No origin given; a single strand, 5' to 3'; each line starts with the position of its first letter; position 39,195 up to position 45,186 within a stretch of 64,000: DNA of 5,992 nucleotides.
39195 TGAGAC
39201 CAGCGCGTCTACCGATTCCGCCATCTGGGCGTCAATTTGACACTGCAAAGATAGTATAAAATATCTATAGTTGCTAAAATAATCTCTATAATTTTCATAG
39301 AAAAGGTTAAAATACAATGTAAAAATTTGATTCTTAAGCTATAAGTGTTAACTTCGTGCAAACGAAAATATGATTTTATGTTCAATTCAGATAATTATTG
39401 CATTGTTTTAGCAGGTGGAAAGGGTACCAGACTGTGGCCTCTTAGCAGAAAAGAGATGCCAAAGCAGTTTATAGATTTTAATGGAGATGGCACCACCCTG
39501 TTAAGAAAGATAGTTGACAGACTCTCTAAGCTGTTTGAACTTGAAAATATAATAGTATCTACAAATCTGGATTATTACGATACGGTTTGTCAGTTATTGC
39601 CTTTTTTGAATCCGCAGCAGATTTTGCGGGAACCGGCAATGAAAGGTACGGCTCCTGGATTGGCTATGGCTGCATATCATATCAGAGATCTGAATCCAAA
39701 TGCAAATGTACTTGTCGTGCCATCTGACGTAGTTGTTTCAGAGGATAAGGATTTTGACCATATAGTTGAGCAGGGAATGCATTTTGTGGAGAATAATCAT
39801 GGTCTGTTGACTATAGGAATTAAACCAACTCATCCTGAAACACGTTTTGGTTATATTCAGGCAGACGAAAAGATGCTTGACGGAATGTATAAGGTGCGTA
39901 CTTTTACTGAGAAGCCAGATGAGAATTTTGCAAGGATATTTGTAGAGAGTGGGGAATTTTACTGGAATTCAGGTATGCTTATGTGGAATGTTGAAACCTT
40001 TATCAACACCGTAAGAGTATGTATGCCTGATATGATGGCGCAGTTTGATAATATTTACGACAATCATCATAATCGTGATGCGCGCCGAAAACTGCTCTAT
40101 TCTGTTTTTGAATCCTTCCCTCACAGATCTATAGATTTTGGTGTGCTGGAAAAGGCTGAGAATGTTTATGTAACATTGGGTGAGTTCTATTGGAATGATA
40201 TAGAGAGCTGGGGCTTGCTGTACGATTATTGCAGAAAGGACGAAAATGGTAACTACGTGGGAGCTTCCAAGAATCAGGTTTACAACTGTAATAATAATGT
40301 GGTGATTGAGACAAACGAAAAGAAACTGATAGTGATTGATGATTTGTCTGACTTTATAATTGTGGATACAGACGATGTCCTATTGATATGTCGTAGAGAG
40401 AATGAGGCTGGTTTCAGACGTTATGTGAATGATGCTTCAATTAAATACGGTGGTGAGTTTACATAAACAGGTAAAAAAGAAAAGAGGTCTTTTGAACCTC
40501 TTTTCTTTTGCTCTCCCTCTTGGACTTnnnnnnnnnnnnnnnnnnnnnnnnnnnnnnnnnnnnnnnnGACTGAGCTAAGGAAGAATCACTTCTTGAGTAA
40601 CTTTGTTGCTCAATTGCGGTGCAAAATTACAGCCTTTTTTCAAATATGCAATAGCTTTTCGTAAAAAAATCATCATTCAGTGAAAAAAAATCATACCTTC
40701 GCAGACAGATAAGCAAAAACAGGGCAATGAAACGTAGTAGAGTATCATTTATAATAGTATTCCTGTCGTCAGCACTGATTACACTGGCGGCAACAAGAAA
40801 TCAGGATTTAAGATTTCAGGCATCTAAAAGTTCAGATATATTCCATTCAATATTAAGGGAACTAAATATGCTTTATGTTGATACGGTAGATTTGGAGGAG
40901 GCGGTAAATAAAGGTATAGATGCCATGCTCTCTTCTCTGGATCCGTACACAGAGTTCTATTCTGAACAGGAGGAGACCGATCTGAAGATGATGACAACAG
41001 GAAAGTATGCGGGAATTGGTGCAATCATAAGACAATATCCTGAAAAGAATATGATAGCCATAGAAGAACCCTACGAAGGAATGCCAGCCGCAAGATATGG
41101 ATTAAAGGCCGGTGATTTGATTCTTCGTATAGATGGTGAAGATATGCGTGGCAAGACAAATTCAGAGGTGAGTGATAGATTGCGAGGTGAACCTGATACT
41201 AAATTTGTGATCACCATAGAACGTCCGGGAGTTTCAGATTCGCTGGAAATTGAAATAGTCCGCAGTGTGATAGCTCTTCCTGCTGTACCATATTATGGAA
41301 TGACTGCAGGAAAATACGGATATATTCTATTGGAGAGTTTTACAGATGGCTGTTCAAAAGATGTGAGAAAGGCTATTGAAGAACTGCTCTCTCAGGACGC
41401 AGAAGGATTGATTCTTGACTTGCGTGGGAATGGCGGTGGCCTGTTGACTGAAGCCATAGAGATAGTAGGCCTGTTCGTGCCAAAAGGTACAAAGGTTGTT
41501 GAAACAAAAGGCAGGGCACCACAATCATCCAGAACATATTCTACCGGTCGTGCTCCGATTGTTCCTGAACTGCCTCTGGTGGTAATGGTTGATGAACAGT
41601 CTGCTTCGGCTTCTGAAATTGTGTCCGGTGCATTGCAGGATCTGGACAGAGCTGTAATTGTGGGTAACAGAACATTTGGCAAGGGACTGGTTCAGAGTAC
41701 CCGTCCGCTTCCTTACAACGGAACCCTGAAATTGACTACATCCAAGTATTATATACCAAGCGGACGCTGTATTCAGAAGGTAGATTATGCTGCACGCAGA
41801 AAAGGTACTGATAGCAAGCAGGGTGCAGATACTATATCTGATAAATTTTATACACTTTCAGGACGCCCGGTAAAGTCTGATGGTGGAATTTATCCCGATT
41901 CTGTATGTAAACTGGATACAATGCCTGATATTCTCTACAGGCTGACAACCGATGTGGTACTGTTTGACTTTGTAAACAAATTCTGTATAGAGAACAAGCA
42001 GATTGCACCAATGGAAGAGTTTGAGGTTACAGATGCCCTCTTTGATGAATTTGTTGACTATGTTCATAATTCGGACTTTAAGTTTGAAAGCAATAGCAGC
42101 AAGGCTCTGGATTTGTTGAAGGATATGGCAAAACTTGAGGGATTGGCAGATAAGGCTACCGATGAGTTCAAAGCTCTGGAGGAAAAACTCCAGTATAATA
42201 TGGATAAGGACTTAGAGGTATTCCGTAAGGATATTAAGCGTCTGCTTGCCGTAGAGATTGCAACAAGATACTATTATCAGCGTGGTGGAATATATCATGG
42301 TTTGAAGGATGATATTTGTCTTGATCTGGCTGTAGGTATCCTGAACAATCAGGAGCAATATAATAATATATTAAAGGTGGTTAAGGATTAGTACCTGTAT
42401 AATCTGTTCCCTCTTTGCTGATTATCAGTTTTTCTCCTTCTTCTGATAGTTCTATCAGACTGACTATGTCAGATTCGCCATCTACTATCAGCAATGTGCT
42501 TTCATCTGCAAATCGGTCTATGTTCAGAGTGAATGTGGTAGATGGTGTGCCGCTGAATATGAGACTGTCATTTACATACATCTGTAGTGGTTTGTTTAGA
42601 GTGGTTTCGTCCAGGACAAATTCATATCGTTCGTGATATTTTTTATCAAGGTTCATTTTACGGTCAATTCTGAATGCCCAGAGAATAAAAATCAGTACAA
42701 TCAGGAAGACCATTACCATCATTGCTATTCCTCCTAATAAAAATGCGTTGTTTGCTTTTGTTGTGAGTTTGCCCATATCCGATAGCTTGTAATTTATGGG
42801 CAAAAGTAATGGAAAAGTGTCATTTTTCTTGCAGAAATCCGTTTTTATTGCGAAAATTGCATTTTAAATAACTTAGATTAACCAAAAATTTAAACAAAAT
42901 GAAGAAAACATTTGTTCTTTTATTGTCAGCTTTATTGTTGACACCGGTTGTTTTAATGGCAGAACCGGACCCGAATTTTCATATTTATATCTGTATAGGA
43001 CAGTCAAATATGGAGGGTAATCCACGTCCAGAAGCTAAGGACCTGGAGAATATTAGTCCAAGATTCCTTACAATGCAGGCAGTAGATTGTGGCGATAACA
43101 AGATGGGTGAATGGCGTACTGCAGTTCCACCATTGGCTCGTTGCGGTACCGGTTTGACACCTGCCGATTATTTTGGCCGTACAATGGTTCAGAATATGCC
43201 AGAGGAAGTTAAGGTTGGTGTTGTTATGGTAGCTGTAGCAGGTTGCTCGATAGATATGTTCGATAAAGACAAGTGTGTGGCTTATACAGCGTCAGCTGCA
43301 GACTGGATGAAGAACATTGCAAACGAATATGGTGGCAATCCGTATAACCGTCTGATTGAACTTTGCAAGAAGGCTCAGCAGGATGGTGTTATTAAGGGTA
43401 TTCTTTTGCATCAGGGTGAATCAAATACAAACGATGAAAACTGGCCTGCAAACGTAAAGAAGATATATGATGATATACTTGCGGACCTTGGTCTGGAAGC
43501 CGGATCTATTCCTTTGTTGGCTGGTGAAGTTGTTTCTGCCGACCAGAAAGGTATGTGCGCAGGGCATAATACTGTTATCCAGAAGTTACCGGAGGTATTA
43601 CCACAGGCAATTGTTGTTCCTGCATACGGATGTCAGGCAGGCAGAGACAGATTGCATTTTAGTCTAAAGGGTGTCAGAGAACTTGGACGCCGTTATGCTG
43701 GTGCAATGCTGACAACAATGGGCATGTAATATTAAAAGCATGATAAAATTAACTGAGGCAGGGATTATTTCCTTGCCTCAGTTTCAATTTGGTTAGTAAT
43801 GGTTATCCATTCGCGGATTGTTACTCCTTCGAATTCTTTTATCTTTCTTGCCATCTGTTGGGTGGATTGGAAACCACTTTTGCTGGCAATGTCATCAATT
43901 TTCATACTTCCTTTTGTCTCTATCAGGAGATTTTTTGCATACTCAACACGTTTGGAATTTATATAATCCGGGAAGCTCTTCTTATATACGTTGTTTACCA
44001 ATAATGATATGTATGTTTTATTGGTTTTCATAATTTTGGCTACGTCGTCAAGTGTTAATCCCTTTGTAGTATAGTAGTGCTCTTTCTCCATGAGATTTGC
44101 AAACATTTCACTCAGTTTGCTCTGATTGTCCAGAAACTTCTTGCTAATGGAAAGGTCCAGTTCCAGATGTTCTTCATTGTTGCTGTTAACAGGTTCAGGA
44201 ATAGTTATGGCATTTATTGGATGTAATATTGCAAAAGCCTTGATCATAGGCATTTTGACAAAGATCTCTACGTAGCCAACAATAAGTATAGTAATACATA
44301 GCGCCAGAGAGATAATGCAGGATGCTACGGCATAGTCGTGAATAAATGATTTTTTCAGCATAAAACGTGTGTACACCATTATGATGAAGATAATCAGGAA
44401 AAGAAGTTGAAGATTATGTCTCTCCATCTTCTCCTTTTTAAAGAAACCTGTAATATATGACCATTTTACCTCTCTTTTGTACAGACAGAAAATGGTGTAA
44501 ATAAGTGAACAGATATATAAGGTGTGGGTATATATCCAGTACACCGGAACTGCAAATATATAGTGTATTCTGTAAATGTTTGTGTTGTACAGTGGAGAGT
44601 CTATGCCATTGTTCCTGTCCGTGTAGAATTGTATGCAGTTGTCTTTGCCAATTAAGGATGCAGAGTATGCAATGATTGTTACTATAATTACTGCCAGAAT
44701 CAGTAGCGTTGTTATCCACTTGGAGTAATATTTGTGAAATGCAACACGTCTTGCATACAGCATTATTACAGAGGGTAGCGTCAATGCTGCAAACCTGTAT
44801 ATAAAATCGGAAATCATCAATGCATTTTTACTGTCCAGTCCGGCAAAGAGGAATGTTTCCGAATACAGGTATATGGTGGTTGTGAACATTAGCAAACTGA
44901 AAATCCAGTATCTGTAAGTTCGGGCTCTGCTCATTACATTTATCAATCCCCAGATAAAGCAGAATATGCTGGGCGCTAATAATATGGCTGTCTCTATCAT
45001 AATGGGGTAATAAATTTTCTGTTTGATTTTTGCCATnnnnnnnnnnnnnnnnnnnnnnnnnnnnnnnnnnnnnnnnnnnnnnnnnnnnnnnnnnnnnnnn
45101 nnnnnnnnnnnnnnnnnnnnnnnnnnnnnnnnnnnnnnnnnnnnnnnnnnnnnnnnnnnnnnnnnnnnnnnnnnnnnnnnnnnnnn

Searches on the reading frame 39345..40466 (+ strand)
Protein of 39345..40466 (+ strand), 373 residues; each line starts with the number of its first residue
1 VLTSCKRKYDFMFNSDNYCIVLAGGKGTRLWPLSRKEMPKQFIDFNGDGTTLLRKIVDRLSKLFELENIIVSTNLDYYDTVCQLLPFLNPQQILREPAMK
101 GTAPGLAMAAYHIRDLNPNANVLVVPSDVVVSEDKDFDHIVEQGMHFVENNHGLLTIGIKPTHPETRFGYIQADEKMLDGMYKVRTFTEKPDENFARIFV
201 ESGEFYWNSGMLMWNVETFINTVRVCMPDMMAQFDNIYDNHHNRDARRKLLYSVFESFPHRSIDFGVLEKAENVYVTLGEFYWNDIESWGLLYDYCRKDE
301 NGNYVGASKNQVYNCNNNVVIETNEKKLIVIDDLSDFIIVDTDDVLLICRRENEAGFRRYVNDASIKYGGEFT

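Call 79: search_protein_families(library=pfam, proteins=[window:39345-40466:+], max_evalue=0.001)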
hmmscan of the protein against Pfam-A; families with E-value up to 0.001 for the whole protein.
window:39345-40466:+ (373 aa): 3 families
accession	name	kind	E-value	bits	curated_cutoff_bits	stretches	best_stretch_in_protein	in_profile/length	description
PF00483.29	NTP_transferase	-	2.7e-36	125.8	21.2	1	20-300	3-243/245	Nucleotidyl transferase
PF12804.13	NTP_transf_3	-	2.6e-10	41.1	27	1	19-142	1-109/160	MobA-like NTP transferase domain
PF22640.1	ManC_GMP_beta-helix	-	5.4e-05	23.5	27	1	317-353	9-44/55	MannoseP isomerase/GMP-like beta-helix domain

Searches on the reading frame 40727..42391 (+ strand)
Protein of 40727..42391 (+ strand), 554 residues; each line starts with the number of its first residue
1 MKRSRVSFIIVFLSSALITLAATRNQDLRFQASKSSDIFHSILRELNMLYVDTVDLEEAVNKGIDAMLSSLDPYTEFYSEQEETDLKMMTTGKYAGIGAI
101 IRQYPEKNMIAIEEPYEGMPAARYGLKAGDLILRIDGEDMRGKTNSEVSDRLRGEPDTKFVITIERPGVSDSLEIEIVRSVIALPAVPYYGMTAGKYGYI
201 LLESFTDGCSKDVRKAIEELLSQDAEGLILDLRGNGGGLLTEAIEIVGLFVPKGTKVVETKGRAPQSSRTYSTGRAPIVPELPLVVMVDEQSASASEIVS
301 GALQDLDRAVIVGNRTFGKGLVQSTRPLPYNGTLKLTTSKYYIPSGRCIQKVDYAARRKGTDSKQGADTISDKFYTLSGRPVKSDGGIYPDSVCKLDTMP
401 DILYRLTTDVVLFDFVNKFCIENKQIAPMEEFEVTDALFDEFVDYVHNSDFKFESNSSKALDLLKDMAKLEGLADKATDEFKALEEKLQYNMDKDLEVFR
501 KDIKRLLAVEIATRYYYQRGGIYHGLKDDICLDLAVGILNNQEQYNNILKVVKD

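Call 79: search_protein_families(library=pfam, proteins=[window:40727-42391:+], max_evalue=0.001)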
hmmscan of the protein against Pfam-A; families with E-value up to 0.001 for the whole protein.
window:40727-42391:+ (554 aa): 4 families
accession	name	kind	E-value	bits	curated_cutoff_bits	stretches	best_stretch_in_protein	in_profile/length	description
PF03572.23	Peptidase_S41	-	6e-51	172.7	24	1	196-351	1-156/165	Peptidase family S41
PF17820.7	PDZ_6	-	1.1e-10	41.5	27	1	112-166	2-54/54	PDZ domain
PF00595.29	PDZ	-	9.1e-07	29.6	23.2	1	93-157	8-74/81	PDZ domain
PF13180.12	PDZ_2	-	3.6e-06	27.6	27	1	106-176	10-79/80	PDZ domain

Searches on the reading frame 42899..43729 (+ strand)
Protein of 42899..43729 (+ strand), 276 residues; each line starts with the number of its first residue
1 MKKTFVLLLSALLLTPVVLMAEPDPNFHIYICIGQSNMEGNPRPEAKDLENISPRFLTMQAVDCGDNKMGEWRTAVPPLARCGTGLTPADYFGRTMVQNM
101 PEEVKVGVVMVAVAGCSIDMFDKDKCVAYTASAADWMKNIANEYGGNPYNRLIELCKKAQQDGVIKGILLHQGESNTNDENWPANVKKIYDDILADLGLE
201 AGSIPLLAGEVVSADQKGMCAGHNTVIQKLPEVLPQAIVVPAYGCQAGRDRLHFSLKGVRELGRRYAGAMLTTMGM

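Call 79: search_protein_families(library=pfam, proteins=[window:42899-43729:+], max_evalue=0.001)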
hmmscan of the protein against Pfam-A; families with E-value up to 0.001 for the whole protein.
window:42899-43729:+ (276 aa): 1 family
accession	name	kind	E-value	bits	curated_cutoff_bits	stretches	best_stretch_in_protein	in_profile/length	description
PF03629.24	SASA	-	8.9e-34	117.5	24.8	1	27-271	2-225/226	Carbohydrate esterase, sialic acid-specific acetylesterase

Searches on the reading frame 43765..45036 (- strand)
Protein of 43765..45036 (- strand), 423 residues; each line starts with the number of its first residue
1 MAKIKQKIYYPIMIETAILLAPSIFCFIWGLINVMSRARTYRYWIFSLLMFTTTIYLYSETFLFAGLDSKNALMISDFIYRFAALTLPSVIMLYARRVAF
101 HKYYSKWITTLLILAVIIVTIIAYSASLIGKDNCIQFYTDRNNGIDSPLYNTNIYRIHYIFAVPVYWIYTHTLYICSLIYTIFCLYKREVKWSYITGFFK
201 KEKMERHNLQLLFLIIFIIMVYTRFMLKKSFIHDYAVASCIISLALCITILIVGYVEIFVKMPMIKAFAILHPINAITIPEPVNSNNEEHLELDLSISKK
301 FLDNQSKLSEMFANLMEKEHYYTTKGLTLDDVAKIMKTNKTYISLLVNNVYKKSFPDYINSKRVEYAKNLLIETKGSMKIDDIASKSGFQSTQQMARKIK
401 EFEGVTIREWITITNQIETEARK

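Call 79: search_protein_families(library=pfam, proteins=[window:43765-45036:-], max_evalue=0.001)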
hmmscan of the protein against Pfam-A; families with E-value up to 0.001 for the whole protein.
window:43765-45036:- (423 aa): 2 families
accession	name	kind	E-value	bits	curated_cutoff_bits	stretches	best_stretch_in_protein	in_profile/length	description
PF12833.13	HTH_18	-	2.6e-12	47.3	33.6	1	333-410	2-77/80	Helix-turn-helix domain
PF00165.29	HTH_AraC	-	1.2e-05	25.7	26.6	1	375-412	6-42/42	Bacterial regulatory helix-turn-helix proteins, AraC family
